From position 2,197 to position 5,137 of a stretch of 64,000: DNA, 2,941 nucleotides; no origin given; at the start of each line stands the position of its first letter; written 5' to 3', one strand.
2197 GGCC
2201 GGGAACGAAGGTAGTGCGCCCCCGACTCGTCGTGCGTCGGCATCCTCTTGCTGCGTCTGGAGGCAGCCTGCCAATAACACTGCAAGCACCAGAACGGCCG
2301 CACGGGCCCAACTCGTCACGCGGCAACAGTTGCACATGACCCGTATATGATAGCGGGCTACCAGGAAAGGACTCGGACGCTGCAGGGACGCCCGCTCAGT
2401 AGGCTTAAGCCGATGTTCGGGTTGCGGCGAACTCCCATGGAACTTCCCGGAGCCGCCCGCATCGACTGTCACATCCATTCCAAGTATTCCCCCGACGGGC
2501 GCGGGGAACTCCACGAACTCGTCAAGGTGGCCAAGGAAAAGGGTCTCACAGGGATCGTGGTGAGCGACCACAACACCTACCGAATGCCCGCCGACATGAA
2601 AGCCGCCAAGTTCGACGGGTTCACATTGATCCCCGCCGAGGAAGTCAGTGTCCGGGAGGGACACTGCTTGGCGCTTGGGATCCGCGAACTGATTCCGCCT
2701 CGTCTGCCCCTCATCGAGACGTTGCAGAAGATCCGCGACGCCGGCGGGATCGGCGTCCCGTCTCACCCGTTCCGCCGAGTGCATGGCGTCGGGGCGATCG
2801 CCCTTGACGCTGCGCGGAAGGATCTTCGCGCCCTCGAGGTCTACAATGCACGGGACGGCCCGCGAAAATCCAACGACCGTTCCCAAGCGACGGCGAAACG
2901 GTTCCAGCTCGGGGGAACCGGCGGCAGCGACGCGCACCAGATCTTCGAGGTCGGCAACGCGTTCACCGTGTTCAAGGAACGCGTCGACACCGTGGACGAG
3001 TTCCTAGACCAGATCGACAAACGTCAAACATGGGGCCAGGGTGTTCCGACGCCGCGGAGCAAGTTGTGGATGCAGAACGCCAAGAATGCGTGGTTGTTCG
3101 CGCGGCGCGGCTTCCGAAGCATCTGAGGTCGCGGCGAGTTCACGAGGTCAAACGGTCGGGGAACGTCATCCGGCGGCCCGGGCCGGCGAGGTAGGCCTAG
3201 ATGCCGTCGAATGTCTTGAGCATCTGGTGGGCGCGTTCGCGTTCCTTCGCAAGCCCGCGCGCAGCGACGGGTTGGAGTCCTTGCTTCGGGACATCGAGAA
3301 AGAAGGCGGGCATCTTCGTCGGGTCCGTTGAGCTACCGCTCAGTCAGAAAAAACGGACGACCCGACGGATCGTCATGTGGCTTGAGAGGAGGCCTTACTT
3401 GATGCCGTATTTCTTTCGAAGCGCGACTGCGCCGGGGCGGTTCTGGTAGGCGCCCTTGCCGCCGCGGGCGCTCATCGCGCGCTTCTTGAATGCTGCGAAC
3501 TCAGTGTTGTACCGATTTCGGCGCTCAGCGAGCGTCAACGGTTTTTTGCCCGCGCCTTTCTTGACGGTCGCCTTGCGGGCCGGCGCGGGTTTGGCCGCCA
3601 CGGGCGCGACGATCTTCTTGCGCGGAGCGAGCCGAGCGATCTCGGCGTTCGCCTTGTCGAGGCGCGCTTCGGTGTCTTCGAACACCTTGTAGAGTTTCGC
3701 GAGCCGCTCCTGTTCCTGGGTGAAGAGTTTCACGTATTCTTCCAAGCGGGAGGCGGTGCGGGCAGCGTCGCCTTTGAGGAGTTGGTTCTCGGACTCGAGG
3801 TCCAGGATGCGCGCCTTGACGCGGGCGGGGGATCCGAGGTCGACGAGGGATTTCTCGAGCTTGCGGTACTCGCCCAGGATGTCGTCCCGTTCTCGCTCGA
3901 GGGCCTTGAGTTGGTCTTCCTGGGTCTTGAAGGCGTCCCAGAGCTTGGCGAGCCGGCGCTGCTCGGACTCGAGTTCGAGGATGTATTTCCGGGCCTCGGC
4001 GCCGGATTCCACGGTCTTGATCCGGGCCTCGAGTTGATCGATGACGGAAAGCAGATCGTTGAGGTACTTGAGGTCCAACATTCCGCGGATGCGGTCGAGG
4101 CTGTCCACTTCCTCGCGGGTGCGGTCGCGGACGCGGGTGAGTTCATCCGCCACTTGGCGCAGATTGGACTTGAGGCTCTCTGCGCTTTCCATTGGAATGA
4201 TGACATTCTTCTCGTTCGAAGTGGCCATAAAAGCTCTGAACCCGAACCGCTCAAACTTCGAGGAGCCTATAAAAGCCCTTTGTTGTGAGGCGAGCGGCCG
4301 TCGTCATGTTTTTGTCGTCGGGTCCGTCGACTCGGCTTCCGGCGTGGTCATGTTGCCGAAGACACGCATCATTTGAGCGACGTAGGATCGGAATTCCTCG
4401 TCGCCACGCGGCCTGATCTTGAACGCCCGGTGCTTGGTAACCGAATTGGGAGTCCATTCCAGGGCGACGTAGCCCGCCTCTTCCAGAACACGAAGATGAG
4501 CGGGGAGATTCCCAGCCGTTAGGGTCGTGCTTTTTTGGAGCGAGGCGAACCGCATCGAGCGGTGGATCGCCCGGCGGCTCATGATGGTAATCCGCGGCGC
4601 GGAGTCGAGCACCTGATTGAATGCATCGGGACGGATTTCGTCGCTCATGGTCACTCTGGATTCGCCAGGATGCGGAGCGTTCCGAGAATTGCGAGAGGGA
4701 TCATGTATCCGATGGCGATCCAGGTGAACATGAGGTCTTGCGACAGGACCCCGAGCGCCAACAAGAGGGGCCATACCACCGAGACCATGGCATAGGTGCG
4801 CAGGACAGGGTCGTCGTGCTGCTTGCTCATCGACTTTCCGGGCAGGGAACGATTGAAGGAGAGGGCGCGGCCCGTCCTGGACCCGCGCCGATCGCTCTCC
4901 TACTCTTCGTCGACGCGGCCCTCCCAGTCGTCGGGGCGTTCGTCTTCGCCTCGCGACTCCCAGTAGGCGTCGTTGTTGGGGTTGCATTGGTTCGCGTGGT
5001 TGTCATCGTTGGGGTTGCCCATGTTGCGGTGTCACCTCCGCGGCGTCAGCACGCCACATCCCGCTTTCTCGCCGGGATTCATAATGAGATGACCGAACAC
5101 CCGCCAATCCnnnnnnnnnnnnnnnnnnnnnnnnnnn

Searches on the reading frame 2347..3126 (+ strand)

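Call 3: search_protein_families(library=pfam, proteins=[window:2347-3126:+], max_evalue=0.1)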
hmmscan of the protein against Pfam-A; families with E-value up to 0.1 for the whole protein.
window:2347-3126:+ (259 aa): 3 families
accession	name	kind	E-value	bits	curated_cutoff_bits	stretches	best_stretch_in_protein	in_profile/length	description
PF13263.12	PHP_C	-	1.6e-16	60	21.3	1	175-228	3-56/56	PHP-associated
PF02811.25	PHP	-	1.8e-09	38.6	26.4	1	40-103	1-66/164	PHP domain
PF19799.5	DUF6282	-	0.058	13.5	26.8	0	39-80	3-45/196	Family of unknown function (DUF6282)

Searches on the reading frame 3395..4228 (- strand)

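Call 3: search_protein_families(library=pfam, proteins=[window:3395-4228:-], max_evalue=0.1)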
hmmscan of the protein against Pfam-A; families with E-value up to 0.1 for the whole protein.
window:3395-4228:- (277 aa): 4 families
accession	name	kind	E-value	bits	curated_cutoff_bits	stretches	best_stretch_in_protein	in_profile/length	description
PF12001.13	DUF3496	-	0.002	18.9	23.3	1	139-198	6-66/109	Domain of unknown function (DUF3496)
PF07303.18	Occludin_ELL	-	0.005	18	31.2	0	159-206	7-54/101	Occludin homology domain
PF01025.24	GrpE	-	0.0076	16.4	25.8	1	14-95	25-103/165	GrpE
PF08651.15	DASH_Duo1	-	0.096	12.9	25.4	0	171-201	4-34/74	DASH complex subunit Duo1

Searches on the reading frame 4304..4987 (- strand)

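Call 3: search_protein_families(library=pfam, proteins=[window:4304-4987:-], max_evalue=0.1)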
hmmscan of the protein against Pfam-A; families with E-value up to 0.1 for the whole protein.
window:4304-4987:- (227 aa): 2 families
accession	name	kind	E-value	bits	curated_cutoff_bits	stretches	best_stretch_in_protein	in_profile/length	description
PF13601.12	HTH_34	-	5.6e-11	42.9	27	1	132-208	2-78/80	Winged helix DNA-binding domain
PF01022.26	HTH_5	-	0.014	15.7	22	1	144-174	15-45/47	Bacterial regulatory protein, arsR family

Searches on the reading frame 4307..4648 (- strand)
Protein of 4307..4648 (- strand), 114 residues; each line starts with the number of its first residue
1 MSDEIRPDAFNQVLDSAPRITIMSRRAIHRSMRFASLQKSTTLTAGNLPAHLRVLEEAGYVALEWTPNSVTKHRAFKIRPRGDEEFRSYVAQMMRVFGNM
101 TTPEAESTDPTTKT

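Call 62: search_protein_families(library=pfam, proteins=[window:4307-4648:-], max_evalue=1)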
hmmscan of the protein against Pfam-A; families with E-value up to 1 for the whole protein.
window:4307-4648:- (114 aa): 3 families
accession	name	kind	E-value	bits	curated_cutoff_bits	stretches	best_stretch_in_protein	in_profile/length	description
PF13601.12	HTH_34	-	1.1e-11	45.2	27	1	19-95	2-78/80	Winged helix DNA-binding domain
PF01022.26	HTH_5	-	0.005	17.1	22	1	30-61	14-45/47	Bacterial regulatory protein, arsR family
PF03551.20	PadR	-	0.069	13.6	27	1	41-87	27-74/75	Transcriptional regulator PadR-like family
